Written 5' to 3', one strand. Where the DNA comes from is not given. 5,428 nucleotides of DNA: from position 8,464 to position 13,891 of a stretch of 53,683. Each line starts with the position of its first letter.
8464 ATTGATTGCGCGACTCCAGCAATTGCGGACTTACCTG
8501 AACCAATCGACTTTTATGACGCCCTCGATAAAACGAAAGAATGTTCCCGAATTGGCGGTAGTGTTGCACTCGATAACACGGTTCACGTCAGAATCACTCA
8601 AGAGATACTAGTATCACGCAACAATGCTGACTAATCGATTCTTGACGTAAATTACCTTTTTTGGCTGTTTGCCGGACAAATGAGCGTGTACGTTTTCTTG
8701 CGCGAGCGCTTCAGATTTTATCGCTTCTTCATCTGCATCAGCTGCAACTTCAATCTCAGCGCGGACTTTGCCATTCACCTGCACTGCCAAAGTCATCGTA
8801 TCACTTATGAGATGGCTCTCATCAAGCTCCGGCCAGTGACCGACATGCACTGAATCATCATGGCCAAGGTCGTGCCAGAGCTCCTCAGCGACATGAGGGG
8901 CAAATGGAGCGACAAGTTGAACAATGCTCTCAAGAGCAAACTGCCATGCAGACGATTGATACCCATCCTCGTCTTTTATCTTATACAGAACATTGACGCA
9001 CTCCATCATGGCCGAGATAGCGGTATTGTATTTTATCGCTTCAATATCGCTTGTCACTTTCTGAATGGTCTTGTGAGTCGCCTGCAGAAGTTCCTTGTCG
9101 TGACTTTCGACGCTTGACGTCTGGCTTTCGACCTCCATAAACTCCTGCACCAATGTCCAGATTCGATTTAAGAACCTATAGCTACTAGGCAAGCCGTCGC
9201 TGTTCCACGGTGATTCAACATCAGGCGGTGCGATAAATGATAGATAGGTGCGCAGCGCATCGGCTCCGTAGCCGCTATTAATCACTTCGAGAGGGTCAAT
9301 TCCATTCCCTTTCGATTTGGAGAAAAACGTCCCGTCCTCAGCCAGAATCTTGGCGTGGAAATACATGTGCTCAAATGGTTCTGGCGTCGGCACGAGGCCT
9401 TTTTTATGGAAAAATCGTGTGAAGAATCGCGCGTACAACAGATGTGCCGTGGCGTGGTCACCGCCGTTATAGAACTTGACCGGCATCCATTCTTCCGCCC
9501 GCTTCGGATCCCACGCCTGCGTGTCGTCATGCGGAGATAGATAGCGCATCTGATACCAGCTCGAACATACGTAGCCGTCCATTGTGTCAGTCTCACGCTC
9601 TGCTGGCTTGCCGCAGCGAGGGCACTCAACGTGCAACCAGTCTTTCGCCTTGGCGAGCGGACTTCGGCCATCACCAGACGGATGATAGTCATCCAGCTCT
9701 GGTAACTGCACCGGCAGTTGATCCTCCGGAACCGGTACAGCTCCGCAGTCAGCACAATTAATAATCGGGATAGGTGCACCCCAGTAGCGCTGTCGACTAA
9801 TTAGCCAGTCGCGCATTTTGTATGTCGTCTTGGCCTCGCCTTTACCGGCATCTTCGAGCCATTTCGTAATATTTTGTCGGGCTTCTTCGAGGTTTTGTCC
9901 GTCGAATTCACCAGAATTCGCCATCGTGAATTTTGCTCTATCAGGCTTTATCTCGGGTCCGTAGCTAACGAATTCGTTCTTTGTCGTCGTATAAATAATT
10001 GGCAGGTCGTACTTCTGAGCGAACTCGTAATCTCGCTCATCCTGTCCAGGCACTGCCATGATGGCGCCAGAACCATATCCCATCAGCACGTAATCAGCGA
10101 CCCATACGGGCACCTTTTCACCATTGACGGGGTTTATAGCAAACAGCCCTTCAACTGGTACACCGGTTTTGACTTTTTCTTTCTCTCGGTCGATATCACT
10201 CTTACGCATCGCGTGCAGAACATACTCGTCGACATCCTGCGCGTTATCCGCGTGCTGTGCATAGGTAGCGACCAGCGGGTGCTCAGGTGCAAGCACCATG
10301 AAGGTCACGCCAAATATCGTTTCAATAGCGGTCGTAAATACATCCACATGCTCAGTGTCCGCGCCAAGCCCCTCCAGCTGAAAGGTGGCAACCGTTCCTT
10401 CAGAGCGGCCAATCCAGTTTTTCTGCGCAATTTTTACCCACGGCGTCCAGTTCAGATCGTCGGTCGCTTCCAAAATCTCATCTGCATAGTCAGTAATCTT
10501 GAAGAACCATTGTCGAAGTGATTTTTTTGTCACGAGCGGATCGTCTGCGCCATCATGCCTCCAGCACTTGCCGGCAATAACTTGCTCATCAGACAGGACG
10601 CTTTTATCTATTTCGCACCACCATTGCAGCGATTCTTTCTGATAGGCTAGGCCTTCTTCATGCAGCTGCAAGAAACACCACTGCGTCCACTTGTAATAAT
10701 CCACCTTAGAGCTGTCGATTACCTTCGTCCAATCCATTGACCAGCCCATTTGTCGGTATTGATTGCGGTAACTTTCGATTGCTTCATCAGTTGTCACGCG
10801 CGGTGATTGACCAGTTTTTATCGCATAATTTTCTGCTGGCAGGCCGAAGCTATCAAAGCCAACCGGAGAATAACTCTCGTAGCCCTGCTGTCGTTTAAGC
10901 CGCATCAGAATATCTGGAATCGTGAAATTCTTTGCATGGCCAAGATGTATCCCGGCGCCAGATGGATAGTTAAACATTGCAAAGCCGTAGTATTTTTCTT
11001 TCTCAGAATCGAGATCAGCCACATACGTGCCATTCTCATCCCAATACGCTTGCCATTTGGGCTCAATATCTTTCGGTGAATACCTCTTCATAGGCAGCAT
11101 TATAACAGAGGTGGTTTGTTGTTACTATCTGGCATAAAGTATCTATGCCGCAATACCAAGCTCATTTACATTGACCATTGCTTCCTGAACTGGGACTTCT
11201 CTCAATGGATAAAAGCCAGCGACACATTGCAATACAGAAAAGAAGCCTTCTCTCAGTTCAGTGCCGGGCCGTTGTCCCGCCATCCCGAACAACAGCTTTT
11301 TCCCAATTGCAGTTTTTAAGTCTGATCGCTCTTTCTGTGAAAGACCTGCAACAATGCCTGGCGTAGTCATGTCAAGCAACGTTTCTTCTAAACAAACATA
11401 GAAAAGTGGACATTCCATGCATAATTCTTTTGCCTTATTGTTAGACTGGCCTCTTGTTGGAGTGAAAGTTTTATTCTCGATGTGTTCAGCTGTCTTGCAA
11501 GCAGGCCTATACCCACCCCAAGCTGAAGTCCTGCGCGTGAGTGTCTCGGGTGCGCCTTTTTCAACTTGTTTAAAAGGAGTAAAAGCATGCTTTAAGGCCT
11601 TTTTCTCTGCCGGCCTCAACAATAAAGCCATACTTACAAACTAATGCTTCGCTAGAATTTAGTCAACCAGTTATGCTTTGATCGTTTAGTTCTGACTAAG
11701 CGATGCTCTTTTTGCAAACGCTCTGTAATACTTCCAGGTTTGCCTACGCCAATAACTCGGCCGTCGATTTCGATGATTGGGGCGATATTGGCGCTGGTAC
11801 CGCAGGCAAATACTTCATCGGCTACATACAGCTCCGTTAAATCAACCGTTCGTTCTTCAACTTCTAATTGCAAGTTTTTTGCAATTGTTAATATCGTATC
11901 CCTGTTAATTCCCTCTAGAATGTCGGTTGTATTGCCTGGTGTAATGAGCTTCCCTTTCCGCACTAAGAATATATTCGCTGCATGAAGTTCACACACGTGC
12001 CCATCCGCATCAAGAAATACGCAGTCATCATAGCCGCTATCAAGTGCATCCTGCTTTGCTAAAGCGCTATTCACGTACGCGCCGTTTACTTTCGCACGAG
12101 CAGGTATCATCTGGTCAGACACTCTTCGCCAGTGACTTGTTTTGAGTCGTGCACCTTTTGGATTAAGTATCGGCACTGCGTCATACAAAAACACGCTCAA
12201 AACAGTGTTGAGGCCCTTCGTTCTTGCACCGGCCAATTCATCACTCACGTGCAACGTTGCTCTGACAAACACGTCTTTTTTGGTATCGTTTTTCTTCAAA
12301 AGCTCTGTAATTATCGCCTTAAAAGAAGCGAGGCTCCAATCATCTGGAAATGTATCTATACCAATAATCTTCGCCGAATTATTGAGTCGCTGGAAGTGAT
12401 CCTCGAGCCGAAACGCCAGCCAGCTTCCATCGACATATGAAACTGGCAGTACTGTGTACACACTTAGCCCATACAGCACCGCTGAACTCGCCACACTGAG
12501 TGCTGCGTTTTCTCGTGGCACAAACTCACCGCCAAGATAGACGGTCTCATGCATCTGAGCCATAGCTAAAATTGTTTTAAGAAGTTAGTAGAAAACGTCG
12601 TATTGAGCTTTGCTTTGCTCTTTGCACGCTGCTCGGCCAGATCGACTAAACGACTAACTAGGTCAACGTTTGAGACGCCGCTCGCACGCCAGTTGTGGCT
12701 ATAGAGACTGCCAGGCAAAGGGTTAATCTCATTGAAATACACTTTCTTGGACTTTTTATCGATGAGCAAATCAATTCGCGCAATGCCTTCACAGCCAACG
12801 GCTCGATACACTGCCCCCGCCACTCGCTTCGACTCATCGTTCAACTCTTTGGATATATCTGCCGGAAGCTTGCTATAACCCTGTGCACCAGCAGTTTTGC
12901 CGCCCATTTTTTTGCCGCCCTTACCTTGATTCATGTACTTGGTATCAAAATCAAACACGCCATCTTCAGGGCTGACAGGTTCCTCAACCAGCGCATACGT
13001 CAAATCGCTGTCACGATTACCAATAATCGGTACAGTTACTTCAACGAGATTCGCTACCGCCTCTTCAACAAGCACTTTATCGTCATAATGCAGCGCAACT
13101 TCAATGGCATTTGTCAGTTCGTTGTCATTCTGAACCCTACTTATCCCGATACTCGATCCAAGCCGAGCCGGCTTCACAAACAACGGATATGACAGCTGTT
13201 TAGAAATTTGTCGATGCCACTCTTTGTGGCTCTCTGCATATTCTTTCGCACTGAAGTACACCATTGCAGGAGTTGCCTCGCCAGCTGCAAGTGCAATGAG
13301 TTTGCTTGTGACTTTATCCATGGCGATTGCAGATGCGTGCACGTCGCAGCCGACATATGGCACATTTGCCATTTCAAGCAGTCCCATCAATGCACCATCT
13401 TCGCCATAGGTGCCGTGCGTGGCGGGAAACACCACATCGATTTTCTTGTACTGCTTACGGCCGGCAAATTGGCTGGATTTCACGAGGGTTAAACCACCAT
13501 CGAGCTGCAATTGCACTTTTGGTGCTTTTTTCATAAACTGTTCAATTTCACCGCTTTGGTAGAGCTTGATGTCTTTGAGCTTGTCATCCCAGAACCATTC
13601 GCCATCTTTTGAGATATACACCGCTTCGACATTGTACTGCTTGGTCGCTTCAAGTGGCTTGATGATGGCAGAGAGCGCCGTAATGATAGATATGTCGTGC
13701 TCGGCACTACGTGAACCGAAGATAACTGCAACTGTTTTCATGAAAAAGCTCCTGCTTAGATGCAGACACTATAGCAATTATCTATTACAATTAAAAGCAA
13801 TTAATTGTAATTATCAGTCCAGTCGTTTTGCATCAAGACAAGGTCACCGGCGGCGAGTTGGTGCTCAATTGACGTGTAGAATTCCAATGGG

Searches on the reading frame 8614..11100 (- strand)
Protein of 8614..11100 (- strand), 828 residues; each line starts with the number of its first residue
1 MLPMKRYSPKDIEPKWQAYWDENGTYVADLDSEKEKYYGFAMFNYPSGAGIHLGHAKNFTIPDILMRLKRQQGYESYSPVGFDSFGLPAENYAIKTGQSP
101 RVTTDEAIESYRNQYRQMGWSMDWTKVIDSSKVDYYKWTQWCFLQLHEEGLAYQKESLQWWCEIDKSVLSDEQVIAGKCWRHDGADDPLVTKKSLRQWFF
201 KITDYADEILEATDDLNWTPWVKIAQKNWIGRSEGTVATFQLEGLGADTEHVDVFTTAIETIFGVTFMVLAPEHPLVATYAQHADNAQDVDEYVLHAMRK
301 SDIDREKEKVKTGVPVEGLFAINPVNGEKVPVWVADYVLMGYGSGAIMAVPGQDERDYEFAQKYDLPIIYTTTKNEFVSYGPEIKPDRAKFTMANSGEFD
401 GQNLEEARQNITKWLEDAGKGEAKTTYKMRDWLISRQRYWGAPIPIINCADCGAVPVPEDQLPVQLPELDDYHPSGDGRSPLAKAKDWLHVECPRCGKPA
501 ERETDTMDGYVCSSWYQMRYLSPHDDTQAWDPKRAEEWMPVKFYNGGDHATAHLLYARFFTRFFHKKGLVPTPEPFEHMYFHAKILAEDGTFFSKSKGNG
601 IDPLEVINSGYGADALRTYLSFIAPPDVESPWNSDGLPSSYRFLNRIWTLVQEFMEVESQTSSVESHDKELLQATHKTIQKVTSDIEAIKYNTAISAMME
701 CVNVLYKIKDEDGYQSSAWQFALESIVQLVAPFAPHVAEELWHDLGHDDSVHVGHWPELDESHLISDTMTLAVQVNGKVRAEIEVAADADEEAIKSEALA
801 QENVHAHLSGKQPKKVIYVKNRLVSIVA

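Call 21: search_protein_families(library=pfam, proteins=[window:8614-11100:-], max_evalue=0.001)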
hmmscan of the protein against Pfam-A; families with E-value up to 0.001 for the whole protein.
window:8614-11100:- (828 aa): 4 families
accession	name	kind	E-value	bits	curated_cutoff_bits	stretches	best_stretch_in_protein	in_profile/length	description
PF13603.12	tRNA-synt_1_2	-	1.2e-56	191.5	25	1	227-416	1-185/185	Leucyl-tRNA synthetase, editing domain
PF00133.28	tRNA-synt_1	-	2.7e-40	138.8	22.7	2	16-223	2-217/414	tRNA synthetases class I (I, L, M and V)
PF08264.19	Anticodon_1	-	5.2e-26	91.7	25.1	1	668-793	1-146/148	Anticodon-binding domain of tRNA ligase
PF09334.17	tRNA-synt_1g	-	4.5e-23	82.1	20.1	1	45-179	9-139/391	tRNA synthetases class I (M)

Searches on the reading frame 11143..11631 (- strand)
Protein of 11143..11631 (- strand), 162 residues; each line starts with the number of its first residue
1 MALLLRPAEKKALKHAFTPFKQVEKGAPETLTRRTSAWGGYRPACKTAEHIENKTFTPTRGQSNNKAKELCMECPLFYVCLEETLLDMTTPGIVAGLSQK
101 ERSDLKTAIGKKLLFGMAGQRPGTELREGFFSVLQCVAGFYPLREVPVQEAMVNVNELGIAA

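Call 82: search_protein_families(library=pfam, proteins=[window:11143-11631:-], max_evalue=0.001)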
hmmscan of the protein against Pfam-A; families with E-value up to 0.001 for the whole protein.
window:11143-11631:- (162 aa): 1 family
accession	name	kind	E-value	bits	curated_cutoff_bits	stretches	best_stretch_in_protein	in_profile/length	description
PF02467.21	Whib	-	3.6e-10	40.7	23.6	1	42-105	4-65/65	Transcription factor WhiB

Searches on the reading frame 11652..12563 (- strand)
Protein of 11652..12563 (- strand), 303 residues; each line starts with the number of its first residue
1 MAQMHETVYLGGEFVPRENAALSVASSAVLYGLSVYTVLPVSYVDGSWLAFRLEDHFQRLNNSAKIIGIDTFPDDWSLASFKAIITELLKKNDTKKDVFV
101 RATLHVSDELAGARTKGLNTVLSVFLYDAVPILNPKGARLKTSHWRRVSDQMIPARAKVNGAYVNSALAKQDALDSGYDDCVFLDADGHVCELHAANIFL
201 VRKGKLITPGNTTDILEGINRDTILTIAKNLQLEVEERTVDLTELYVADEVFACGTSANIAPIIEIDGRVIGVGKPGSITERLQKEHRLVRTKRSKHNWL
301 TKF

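Call 21: search_protein_families(library=pfam, proteins=[window:11652-12563:-], max_evalue=0.001)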
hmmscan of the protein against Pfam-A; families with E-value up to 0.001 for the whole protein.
window:11652-12563:- (303 aa): 1 family
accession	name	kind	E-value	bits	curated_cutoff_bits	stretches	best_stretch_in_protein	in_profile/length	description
PF01063.24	Aminotran_4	-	1.1e-44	153.4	28.5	1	35-266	2-223/223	Amino-transferase class IV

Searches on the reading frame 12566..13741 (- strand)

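Call 21: search_protein_families(library=pfam, proteins=[window:12566-13741:-], max_evalue=0.001)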
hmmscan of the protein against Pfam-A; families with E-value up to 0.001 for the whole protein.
window:12566-13741:- (391 aa): 4 families
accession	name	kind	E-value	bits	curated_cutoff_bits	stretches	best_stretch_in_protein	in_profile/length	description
PF07478.18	Dala_Dala_lig_C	-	3.5e-47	161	24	1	153-366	5-203/204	D-ala D-ala ligase C-terminus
PF01820.27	Dala_Dala_lig_N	-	1.1e-29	103.9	34.6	1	4-132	2-121/121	D-ala D-ala ligase N-terminus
PF02222.28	ATP-grasp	-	1.4e-10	41.6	27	1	168-253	15-101/179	ATP-grasp domain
PF02786.22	CPSase_L_D2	-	5.2e-07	29.8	19.8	1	170-243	24-103/211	Carbamoyl-phosphate synthase L chain, ATP binding domain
